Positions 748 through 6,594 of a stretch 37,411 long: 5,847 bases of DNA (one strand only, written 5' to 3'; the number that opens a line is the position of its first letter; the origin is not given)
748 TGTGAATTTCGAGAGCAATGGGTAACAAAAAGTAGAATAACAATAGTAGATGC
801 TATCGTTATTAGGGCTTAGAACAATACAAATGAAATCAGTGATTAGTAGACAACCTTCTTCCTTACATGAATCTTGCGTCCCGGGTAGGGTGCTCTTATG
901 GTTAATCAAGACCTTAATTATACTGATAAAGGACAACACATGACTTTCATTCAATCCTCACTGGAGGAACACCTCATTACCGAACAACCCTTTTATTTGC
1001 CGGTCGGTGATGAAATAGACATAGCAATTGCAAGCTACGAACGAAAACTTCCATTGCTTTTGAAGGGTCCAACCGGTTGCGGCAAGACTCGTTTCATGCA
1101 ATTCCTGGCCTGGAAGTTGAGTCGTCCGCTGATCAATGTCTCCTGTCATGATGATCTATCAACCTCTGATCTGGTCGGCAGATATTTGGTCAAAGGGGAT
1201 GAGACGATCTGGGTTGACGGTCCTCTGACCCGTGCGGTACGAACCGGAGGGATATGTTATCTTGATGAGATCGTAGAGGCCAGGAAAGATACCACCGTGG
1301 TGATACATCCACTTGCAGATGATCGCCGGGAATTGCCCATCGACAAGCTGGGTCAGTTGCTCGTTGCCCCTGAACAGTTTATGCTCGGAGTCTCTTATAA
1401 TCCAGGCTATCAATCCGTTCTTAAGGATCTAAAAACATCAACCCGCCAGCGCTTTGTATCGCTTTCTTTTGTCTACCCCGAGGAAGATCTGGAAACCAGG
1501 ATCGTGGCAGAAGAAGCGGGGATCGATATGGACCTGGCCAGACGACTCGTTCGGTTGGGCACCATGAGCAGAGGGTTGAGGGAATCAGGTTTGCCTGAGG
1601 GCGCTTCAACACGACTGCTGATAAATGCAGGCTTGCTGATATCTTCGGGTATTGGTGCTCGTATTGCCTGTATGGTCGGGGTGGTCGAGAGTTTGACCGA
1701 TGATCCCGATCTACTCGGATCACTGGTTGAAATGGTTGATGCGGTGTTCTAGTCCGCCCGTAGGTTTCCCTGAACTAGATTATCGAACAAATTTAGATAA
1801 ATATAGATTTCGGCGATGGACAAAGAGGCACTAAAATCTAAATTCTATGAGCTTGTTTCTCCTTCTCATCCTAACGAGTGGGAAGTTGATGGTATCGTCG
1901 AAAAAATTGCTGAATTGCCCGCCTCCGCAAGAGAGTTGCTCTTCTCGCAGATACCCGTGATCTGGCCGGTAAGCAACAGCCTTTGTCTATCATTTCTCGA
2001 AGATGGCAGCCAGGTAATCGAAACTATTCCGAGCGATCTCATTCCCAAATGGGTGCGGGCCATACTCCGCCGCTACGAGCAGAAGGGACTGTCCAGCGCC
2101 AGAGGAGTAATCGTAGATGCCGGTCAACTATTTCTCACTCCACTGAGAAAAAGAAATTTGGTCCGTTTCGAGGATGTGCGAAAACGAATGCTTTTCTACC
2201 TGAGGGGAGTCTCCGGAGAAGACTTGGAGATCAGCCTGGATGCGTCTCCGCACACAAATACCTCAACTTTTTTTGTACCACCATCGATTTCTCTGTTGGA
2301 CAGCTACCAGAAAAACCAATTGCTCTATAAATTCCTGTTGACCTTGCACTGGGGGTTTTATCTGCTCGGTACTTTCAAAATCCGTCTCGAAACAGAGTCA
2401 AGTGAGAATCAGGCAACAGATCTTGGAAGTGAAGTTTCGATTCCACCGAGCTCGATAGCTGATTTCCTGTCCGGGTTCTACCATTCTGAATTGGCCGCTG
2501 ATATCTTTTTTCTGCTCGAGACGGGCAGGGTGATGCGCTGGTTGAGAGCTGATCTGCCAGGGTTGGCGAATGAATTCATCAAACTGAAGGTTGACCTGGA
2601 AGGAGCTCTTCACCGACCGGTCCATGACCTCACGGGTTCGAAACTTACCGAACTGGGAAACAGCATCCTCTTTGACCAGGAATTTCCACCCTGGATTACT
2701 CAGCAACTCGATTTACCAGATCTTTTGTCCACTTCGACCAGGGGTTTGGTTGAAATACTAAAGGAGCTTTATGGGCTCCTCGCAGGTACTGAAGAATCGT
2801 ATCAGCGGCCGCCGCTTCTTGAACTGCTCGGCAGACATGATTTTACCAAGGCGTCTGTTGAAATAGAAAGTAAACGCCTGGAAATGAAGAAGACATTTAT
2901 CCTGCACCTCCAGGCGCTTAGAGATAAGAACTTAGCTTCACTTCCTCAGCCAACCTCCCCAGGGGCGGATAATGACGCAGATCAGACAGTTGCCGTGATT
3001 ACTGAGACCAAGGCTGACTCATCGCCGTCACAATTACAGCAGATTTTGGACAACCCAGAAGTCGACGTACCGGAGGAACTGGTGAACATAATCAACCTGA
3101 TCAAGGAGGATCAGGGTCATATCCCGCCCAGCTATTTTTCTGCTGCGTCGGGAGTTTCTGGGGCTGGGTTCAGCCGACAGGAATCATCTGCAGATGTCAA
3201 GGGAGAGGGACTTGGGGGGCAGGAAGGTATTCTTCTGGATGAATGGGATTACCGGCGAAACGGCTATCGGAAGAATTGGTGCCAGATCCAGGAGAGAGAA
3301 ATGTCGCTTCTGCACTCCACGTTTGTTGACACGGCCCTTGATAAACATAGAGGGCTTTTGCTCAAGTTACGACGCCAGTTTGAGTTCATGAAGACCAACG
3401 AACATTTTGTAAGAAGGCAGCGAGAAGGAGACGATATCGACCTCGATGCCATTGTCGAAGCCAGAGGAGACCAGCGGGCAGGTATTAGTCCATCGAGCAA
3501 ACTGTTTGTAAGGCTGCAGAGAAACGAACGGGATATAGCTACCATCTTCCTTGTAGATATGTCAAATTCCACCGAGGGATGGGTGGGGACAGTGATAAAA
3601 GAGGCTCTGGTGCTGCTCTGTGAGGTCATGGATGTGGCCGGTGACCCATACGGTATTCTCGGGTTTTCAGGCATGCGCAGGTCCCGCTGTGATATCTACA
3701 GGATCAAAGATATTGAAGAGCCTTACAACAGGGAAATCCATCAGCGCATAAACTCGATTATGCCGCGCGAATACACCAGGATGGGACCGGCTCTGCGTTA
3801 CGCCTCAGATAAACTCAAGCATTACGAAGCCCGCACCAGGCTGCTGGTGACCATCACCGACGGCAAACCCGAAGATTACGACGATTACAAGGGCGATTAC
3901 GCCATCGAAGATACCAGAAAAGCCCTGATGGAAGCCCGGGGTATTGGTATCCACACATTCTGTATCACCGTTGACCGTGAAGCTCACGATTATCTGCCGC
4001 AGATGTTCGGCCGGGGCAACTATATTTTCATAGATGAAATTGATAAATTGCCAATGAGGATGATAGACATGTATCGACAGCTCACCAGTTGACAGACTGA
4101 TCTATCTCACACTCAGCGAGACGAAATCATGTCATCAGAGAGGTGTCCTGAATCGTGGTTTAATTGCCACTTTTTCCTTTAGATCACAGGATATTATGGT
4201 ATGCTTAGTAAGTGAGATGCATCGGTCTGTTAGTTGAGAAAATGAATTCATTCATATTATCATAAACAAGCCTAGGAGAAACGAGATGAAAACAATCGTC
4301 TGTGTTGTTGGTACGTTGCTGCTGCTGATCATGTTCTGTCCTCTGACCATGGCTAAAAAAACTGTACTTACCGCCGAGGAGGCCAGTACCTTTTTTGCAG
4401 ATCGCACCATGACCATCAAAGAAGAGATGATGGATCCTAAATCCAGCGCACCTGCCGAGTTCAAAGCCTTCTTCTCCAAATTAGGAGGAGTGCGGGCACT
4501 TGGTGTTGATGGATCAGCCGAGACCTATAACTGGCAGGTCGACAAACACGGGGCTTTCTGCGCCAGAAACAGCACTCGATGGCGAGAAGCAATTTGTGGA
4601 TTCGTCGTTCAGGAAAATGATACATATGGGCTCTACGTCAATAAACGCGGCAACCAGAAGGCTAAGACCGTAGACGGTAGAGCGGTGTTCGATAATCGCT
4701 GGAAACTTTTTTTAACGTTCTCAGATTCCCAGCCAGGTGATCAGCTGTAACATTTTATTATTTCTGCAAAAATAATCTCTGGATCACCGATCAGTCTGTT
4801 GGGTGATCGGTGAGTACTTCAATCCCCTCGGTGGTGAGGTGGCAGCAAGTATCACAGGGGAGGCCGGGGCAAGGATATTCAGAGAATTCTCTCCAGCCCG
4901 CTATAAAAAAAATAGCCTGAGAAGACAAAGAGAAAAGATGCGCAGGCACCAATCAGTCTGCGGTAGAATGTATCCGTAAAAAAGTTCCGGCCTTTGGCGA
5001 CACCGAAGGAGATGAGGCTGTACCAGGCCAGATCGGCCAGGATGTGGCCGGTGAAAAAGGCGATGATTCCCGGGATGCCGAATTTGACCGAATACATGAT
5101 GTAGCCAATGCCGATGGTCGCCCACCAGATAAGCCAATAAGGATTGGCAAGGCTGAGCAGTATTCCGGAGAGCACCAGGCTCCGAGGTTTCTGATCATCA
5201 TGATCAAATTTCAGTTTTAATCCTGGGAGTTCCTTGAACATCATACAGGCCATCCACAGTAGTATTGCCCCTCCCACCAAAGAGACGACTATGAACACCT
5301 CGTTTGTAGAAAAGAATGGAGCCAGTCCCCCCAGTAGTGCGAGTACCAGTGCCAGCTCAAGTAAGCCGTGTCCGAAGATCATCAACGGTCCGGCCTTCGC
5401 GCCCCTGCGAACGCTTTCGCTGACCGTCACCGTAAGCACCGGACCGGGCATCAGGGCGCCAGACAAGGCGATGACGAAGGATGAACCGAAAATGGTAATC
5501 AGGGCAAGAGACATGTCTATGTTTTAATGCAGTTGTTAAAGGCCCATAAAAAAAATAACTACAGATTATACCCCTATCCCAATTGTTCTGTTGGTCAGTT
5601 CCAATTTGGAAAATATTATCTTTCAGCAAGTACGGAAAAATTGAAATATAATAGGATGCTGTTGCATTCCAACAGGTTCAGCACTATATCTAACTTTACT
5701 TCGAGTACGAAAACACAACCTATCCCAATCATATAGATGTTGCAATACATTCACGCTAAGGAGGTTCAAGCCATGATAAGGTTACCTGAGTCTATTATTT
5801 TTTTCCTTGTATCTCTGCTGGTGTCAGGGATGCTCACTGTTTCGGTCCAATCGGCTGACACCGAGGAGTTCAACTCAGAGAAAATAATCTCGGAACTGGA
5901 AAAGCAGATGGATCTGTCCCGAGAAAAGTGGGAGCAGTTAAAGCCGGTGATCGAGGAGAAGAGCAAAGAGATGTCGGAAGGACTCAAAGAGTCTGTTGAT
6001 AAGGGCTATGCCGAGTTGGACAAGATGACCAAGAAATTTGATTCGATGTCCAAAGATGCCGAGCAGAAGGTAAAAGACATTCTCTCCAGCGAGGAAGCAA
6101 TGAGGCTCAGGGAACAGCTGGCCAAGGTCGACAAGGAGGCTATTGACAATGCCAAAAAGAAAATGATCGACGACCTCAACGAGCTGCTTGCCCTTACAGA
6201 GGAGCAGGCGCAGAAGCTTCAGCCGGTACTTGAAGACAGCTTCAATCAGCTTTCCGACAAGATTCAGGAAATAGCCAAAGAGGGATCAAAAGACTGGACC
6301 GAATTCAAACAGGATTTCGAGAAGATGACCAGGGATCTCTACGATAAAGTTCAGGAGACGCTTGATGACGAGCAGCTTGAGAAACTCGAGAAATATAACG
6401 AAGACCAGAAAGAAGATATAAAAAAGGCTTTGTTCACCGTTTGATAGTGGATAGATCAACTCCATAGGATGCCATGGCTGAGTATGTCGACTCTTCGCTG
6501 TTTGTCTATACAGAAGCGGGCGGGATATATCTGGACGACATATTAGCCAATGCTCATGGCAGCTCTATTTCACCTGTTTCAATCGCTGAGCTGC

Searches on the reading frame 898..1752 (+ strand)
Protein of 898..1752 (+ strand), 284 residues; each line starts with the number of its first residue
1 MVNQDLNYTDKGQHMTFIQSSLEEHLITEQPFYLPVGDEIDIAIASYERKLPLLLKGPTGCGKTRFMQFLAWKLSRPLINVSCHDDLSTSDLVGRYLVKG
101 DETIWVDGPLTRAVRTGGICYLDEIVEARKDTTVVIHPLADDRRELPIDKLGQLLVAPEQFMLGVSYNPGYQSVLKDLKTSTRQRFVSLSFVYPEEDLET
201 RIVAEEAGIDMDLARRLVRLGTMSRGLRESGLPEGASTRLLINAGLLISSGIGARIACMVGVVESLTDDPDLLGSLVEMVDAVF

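Call 38: search_protein_families(library=pfam, proteins=[window:898-1752:+], max_evalue=0.0001)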
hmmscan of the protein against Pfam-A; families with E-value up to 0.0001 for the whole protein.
window:898-1752:+ (284 aa): 2 families
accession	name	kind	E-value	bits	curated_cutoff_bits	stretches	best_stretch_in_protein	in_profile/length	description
PF07728.20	AAA_5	-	5.1e-30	104.7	22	1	52-186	1-139/139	AAA domain (dynein-related subfamily)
PF08406.16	CbbQ_C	-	4.4e-26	91.4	20.6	1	199-283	1-85/85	CbbQ/NirQ/NorQ C-terminal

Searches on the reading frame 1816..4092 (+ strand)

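Call 38: search_protein_families(library=pfam, proteins=[window:1816-4092:+], max_evalue=0.0001)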
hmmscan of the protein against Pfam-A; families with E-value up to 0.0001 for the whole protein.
window:1816-4092:+ (758 aa): 2 families
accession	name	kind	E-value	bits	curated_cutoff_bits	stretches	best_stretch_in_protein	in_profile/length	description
PF00092.34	VWA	-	1.4e-06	29.1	23.8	1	577-734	3-154/174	von Willebrand factor type A domain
PF13519.12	VWA_2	-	5.4e-06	27.4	27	1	576-684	1-107/107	von Willebrand factor type A domain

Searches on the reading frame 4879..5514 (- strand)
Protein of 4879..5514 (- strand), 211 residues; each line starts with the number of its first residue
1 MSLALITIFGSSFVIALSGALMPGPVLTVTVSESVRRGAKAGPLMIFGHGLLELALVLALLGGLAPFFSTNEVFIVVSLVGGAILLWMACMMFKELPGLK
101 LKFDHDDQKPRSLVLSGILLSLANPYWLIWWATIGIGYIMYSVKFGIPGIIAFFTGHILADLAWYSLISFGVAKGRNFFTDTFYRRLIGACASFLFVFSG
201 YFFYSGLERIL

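Call 38: search_protein_families(library=pfam, proteins=[window:4879-5514:-], max_evalue=0.0001)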
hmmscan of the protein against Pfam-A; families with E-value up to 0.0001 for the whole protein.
window:4879-5514:- (211 aa): 1 family
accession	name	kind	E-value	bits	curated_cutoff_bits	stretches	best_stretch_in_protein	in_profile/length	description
PF01810.24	LysE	-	9e-34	117.1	25.6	1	17-204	1-191/193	LysE type translocator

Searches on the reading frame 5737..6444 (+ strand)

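Call 38: search_protein_families(library=pfam, proteins=[window:5737-6444:+], max_evalue=0.0001)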
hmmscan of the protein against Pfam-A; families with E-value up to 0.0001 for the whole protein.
window:5737-6444:+ (235 aa): 1 family
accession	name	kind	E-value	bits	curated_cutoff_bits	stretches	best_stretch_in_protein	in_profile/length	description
PF07464.16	ApoLp-III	-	8.8e-05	23.1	36.3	0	134-231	25-124/146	Apolipophorin-III precursor (apoLp-III)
